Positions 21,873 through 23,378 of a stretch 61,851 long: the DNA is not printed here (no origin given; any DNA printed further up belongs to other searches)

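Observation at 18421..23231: Single operon of four tandem creatininase-fold paralogs, all retaining catalytic motifs, ending in a GNAT-like acyltransferase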

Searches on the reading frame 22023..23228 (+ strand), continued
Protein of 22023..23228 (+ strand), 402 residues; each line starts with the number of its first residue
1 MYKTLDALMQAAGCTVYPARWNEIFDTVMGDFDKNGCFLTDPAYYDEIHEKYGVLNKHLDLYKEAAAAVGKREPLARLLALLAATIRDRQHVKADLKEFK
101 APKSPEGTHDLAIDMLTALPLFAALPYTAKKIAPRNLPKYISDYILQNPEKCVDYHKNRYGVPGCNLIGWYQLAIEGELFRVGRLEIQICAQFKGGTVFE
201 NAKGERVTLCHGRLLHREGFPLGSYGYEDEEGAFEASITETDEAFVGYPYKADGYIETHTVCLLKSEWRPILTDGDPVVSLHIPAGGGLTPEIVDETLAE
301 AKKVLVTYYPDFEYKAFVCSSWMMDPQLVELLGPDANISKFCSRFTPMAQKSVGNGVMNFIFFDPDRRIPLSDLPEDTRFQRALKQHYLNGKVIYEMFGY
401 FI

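Call 22: find_encoding_contigs(protein=P0182, flank=10000, max_places=2)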
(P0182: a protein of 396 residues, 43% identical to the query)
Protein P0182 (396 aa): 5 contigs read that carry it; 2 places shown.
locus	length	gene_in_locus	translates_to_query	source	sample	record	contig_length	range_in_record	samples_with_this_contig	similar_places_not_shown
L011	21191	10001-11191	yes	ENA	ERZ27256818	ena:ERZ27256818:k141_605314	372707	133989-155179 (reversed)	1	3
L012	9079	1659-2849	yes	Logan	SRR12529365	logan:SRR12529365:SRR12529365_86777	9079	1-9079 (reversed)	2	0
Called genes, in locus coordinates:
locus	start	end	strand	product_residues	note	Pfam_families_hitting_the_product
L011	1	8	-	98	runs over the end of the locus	-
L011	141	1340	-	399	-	PF01467:CTP_transf_like (weak), PF05636:HIGH_NTase1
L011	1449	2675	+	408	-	PF00871:Acetate_kinase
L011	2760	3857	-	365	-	-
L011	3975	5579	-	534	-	PF00672:HAMP, PF00512:HisKA, PF02518:HATPase_c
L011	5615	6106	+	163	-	PF06177:QueT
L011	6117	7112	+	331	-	PF00248:Aldo_ket_red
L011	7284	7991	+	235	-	PF02585:PIG-L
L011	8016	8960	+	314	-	-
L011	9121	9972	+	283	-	PF02633:Creatininase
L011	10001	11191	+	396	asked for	PF18082:NAT_N (weak), PF18164:GNAT_C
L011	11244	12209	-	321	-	PF02311:AraC_binding, PF07883:Cupin_2, PF00165:HTH_AraC, PF12833:HTH_18, PF00165:HTH_AraC (weak)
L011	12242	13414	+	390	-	PF01408:GFO_IDH_MocA, PF22725:GFO_IDH_MocA_C3, PF02894:GFO_IDH_MocA_C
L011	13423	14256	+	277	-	PF01261:AP_endonuc_2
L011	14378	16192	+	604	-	PF00728:Glyco_hydro_20, PF18088:Glyco_H_20C_C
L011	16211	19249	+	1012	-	PF03065:Glyco_hydro_57 (faint), PF01074:Glyco_hydro_38N, PF09261:Alpha-mann_mid, PF07748:Glyco_hydro_38C, PF17677:Glyco_hydro38C2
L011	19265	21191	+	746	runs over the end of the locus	PF14498:Glyco_hyd_65N_2, PF22124:Glyco_hydro_95_cat, PF21307:Glyco_hydro_95_C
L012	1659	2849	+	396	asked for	PF18082:NAT_N (weak), PF18164:GNAT_C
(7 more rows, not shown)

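Call 27: find_encoding_contigs(protein=P0137, flank=10000, max_places=2)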
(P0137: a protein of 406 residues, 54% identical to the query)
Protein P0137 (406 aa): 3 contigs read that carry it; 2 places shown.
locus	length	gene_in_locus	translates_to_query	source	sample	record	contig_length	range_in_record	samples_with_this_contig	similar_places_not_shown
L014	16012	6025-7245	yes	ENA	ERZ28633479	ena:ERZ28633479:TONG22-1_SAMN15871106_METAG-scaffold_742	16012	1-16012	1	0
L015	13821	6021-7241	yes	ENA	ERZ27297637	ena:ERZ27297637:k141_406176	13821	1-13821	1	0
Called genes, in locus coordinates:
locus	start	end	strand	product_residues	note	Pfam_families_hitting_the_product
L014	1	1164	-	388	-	?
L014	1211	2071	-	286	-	PF01418:HTH_6, PF01380:SIS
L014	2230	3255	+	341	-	PF01212:Beta_elim_lyase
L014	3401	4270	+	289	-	PF02633:Creatininase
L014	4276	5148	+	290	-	PF02633:Creatininase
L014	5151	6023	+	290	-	PF02633:Creatininase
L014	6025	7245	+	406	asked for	PF18082:NAT_N (weak), PF18164:GNAT_C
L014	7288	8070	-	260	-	PF00165:HTH_AraC (faint), PF12833:HTH_18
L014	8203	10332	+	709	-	PF02901:PFL-like, PF01228:Gly_radical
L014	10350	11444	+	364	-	PF08240:ADH_N, PF16912:Glu_dehyd_C, PF00107:ADH_zinc_N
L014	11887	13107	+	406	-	PF00579:tRNA-synt_1b, PF22421:SYY_C-terminal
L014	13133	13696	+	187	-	PF13580:SIS_2 (faint), PF01380:SIS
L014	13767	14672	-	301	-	PF01261:AP_endonuc_2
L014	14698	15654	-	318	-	PF01081:Aldolase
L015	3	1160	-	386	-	?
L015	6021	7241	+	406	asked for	PF18082:NAT_N (weak), PF18164:GNAT_C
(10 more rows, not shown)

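Call 41: find_related_loci(query=A4, collection=metagenome_contigs, flank=10000)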
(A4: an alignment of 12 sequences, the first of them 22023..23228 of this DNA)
Query A4 (402 aa) in metagenome_contigs; peptide patterns used: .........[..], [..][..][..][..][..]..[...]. (x = any residue, [..] = any of these).
289 stretches matched a pattern; 106 encode a relative of the query (tblastn E <= 1e-3); the best 80 are kept; 80 distinct loci.
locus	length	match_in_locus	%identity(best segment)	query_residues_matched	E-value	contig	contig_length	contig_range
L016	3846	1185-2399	51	1-402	5e-136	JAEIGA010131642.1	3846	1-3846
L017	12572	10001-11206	47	3-402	8e-120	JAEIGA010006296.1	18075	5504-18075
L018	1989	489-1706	48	1-400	1e-123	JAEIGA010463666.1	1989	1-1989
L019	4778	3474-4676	44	4-402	1e-113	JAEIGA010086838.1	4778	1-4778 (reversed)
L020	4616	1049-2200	45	18-402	5e-109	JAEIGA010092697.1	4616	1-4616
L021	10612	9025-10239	43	1-402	2e-106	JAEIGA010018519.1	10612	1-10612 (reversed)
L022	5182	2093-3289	41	4-402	2e-104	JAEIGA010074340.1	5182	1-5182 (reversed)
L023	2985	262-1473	44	1-402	4e-107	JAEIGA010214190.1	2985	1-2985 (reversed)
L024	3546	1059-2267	40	1-402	4e-97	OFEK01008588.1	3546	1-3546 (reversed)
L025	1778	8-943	44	92-402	4e-90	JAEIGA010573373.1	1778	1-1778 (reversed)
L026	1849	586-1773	35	4-402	1e-88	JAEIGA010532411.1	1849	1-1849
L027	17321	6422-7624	36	3-402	1e-76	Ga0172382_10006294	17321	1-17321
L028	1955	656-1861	35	2-402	4e-76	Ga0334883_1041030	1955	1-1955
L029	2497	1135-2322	34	8-402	7e-71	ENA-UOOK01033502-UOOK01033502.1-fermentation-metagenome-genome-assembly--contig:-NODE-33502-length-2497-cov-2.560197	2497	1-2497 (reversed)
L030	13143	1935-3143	36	1-402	4e-69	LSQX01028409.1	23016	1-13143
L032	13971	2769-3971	37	3-402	1e-77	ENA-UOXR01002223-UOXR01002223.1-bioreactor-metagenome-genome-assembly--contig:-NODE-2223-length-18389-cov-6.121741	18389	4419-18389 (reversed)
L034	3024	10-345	49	289-402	3e-29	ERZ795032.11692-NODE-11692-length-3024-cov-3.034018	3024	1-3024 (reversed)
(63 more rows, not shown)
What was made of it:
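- Tried and rejected: It was repeated with 12 sequences (call 41).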

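Call 44: search_protein_families(library=pfam, proteins=[L017:6897-7979:+, L017:7961-8725:+, L017:11116-12051:+, L019:78-1454:+, L019:1469-3457:+, L027:3745-4947:+, L027:4988-6310:+, L027:7705-9168:+, L027:9720-10907:+, L030:3428-4846:+], max_evalue=0.0001)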
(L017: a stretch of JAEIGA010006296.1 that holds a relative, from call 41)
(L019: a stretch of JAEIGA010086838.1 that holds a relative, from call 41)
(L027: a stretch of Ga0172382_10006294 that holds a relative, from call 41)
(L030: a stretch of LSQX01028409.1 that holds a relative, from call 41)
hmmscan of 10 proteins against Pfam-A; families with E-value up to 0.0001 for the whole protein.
L017:6897-7979:+ (360 aa): 0 families

L017:7961-8725:+ (254 aa): 0 families

L017:11116-12051:+ (311 aa): 0 families

L019:78-1454:+ (458 aa): 0 families

L019:1469-3457:+ (662 aa): 1 family
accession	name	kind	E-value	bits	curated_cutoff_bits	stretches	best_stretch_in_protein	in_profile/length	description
PF16126.11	DUF4838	-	2e-11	44.1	26.6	1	254-510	81-315/325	Domain of unknown function (DUF4838)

L027:3745-4947:+ (400 aa): 2 families
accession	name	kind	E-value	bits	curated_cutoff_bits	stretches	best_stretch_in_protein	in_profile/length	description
PF00149.33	Metallophos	-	2.8e-13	51.2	21.5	1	174-341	1-190/191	Calcineurin-like phosphoesterase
PF12850.12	Metallophos_2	-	1.2e-06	29.1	27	1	175-341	2-118/154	Calcineurin-like phosphoesterase superfamily domain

L027:4988-6310:+ (440 aa): 1 family
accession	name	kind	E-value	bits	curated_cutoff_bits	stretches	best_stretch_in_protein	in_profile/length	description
PF07690.21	MFS_1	-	5e-43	147.8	33.4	2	68-295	15-244/347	Major Facilitator Superfamily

L027:7705-9168:+ (487 aa): 6 families
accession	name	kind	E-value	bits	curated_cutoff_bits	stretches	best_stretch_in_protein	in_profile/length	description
PF01276.26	OKR_DC_1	-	3e-69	234.2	27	1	13-328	1-342/417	Orn/Lys/Arg decarboxylase, major domain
PF00155.27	Aminotran_1_2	-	1.1e-11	45.1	19.7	1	65-306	36-293/361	Aminotransferase class I and II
PF01041.23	DegT_DnrJ_EryC1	-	2.6e-10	40.5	19.8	1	74-207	27-151/360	DegT/DnrJ/EryC1/StrS aminotransferase family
PF00266.25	Aminotran_5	-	1.4e-09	37.9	21.5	1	72-234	44-203/371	Aminotransferase class-V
PF01212.27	Beta_elim_lyase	-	3.1e-09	37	27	1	73-264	34-226/288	Beta-eliminating lyase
PF03711.20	OKR_DC_1_C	-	1.2e-08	35.8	24.2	1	401-463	43-106/132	Orn/Lys/Arg decarboxylase, C-terminal domain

L027:9720-10907:+ (395 aa): 1 family
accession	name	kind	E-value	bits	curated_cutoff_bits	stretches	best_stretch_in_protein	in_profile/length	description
PF00491.26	Arginase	-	1.3e-75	254.9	22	1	126-384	2-278/280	Arginase family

L030:3428-4846:+ (472 aa): 1 family
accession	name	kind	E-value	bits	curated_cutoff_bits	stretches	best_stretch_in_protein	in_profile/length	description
PF02952.23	Fucose_iso_C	-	4.7e-06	26.7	29.3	1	380-471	45-139/143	L-fucose isomerase, C-terminal domain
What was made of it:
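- Tried and rejected: Polyamine link: L027 and L032 place a distant acyltransferase homolog beside arginine decarboxylase and agmatinase (call 44).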

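Call 45: search_protein_families(library=pfam, proteins=[L030:4900-6534:+, L024:3-956:+, L024:2479-3150:+, L034:557-1228:+, L034:2263-3024:+, L011:8016-8960:+, L021:7313-8035:+, L022:3270-4073:-, L022:4095-5150:-, L006:11243-12367:+], max_evalue=0.0001)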
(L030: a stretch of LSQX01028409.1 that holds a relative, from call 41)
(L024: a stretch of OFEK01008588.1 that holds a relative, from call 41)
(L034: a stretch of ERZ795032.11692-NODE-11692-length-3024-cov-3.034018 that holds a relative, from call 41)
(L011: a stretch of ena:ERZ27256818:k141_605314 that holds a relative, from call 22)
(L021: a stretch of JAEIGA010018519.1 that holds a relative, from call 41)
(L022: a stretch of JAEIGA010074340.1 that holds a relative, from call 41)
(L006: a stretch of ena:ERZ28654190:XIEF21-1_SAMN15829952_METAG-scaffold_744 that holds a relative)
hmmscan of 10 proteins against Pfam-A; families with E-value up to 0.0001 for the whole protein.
L030:4900-6534:+ (544 aa): 0 families

L024:3-956:+ (317 aa): 1 family
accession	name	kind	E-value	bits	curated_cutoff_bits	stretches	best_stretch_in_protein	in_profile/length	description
PF00528.27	BPD_transp_1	-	2.9e-08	34.1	26.4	1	116-242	6-133/184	Binding-protein-dependent transport system inner membrane component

L024:2479-3150:+ (223 aa): 1 family
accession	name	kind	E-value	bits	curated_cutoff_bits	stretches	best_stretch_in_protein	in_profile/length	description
PF13472.12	Lipase_GDSL_2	-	1.5e-07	32.5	32.9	1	29-209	1-178/178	GDSL-like Lipase/Acylhydrolase family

L034:557-1228:+ (223 aa): 1 family
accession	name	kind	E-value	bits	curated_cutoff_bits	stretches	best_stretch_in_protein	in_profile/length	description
PF13472.12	Lipase_GDSL_2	-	1.5e-07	32.5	32.9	1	29-209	1-178/178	GDSL-like Lipase/Acylhydrolase family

L034:2263-3024:+ (254 aa): 1 family
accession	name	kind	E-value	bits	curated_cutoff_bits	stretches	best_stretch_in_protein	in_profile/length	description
PF04734.18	Ceramidase_alk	-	3.9e-07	29.5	32.1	1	21-216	4-205/509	Neutral/alkaline non-lysosomal ceramidase, N-terminal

L011:8016-8960:+ (314 aa): 0 families

L021:7313-8035:+ (240 aa): 2 families
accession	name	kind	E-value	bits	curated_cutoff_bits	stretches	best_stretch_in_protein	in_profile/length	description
PF13472.12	Lipase_GDSL_2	-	8.2e-10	39.9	32.9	1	69-227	32-178/178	GDSL-like Lipase/Acylhydrolase family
PF00657.28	Lipase_GDSL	-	4.4e-06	27.4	23.6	1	68-230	39-206/208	GDSL-like Lipase/Acylhydrolase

L022:3270-4073:- (267 aa): 1 family
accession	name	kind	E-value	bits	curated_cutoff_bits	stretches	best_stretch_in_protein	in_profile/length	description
PF01553.26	Acyltransferase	-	5.3e-22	78.5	23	1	63-190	3-131/132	Acyltransferase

L022:4095-5150:- (351 aa): 1 family
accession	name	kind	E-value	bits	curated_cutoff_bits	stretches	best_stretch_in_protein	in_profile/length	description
PF00793.26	DAHP_synth_1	-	5.1e-47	160.5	25.5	1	43-342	8-267/270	DAHP synthetase I family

L006:11243-12367:+ (374 aa): 0 families
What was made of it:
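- GDSL esterases and a ceramidase-like gene in L021, L024 and L034 (call 45).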

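Call 58: predict_structure(alignment_id=A3)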
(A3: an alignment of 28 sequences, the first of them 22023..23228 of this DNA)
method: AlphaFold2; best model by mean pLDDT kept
length: 402 residues; sequences in the alignment: 28
mean_pLDDT: 94.9   pTM: 0.88
mean pLDDT of the five models: 94.9, 94.5, 94.5, 94.1, 93.3
residues with pLDDT >= 90: 352; 70-90: 50; 50-70: 0; < 50: 0
segments of 3 or more residues with pLDDT < 50: none
pLDDT, mean of each block of 10 residues (from residue 1): 93 96 98 97 98 97 99 98 96 95 90 98 96 96 96 90 92 96 94 96 98 96 96 97 98 96 98 97 84 94 96 96 93 89 94 91 88 93 95 95 95
secondary structure, 60 per line:
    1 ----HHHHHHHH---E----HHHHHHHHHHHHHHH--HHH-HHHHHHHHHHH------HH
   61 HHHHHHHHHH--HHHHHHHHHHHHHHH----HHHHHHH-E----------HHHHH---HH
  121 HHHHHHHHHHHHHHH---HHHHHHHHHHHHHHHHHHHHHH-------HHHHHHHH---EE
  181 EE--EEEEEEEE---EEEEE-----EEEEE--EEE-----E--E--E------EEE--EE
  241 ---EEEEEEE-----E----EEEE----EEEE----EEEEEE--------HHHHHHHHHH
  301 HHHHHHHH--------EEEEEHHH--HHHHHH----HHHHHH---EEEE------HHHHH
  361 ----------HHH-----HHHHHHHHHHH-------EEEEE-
elements in order: H5-12 H21-35 H42-52 H59-70 H73-87 H92-98 H111-115 H119-135 H139-160 H168-175 E179-182 E185-192 E196-200 E206-210 E213-215 E234-236 E244-250 E261-264 E269-272 E277-282 H291-308 E317-321 H327-332 H337-342 E346-349 H356-360 H379-389 E397-401

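Call 61: fold_search(model_id=the predicted structure, library=pdb)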
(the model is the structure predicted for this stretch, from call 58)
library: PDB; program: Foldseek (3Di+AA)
matches with E <= 10: 359; with E <= 0.001: 5
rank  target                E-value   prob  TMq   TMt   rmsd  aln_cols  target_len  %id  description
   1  6iix                  2.3e-14  1.00  0.62  0.75   5.3       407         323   18  The crystal structure of acyltransferase mutant, orf11*-W163A, in complex with octanoyl-CoA (released 2019-10-09)
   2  4mfk                  2.7e-14  1.00  0.61  0.74   5.9       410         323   19  The crystal structure of acyltransferase in complex with decanoyl-CoA (released 2014-09-03)
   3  4q36                  7.8e-14  1.00  0.60  0.73   5.9       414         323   20  The crystal structure of acyltransferase in complex with octanoyl-CoA and teicoplanin (released 2014-09-10)
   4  4mfz                  7.8e-14  1.00  0.56  0.69   7.1       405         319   18  The crystal structure of acyltransferase in complex with decanoyl-CoA (released 2014-09-03)
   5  4mfj                  3.3e-13  1.00  0.58  0.69   5.7       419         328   20  The crystal structure of acyltransferase (released 2014-09-03)
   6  7cbm_P                3.9e-02  0.13  0.08  0.11  15.4       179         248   13  Cryo-EM structure of the flagellar distal rod with partial hook from Salmonella (released 2021-04-28)
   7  7bin_l                5.4e-02  0.10  0.08  0.11  15.6       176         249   13  Salmonella export gate and rod refined in focussed C1 map (released 2021-05-05)
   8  8wki_w                6.4e-02  0.11  0.09  0.11  15.2       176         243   13  Cryo-EM structure of the distal rod-hook within the flagellar motor-hook complex in the CW state. (released 2024-09-04)
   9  8wki_r                1.7e-01  0.06  0.08  0.10  14.6       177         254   14  Cryo-EM structure of the distal rod-hook within the flagellar motor-hook complex in the CW state. (released 2024-09-04)
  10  7cbm_O                1.7e-01  0.06  0.07  0.09  16.3       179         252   14  Cryo-EM structure of the flagellar distal rod with partial hook from Salmonella (released 2021-04-28)
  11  7cbm_N                1.8e-01  0.05  0.07  0.08  16.1       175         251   14  Cryo-EM structure of the flagellar distal rod with partial hook from Salmonella (released 2021-04-28)
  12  8wki_t                1.9e-01  0.08  0.09  0.11  15.3       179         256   13  Cryo-EM structure of the distal rod-hook within the flagellar motor-hook complex in the CW state. (released 2024-09-04)
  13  7cbm_R                1.9e-01  0.05  0.07  0.08  16.0       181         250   13  Cryo-EM structure of the flagellar distal rod with partial hook from Salmonella (released 2021-04-28)
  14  7cbm_Q                2.2e-01  0.06  0.09  0.12  15.3       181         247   13  Cryo-EM structure of the flagellar distal rod with partial hook from Salmonella (released 2021-04-28)
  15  5d98_C                2.3e-01  0.06  0.09  0.06  17.3       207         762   14  Influenza C Virus RNA-dependent RNA Polymerase - Space group P43212 (released 2015-10-21)
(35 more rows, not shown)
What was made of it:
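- On Dbv8/Orf11*-type N-acyltransferase (NAT_N + GNAT_C): However, the model is helical over residues 1-175 and aligns full-length to Orf11*, with TMt 0.69-0.75 (calls 58, 61).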
